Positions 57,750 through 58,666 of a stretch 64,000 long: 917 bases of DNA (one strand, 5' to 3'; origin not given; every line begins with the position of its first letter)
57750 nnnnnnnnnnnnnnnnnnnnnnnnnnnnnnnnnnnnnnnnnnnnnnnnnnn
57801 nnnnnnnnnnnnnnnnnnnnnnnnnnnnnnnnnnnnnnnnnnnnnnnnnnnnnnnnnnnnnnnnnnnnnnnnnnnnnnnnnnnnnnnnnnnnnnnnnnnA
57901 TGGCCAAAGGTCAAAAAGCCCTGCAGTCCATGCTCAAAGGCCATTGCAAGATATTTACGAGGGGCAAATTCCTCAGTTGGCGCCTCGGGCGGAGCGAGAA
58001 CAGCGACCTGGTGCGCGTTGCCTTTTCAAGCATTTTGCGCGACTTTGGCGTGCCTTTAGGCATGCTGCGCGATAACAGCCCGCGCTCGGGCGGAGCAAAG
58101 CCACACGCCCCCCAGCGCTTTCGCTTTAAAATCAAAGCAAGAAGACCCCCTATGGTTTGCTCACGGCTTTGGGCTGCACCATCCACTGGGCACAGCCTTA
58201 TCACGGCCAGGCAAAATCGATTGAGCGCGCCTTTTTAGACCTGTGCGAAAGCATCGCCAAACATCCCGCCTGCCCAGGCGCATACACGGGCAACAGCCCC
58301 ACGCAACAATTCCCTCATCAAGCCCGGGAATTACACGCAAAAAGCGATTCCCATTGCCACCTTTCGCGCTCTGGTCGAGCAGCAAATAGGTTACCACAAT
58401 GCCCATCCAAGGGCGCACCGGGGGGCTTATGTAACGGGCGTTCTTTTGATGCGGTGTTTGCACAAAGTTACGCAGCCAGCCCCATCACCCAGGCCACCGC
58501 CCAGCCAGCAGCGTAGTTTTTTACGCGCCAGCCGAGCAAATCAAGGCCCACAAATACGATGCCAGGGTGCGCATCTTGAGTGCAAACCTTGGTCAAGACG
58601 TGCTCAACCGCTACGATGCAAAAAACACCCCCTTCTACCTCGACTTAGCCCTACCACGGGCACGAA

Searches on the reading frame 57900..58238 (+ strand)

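Call 36: search_protein_families(library=pfam, proteins=[window:57900-58238:+], max_evalue=0.01)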
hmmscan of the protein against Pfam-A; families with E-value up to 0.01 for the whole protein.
window:57900-58238:+ (112 aa): 1 family
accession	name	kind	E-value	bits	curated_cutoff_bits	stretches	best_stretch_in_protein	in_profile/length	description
PF02914.21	DDE_2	-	0.00084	19.6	23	1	23-82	43-106/221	Bacteriophage Mu transposase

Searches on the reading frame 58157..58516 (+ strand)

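Call 36: search_protein_families(library=pfam, proteins=[window:58157-58516:+], max_evalue=0.01)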
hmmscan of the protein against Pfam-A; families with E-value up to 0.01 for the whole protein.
window:58157-58516:+ (119 aa): 1 family
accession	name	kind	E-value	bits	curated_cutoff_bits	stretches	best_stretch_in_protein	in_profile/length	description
PF02914.21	DDE_2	-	2.5e-06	27.8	23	1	2-106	111-221/221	Bacteriophage Mu transposase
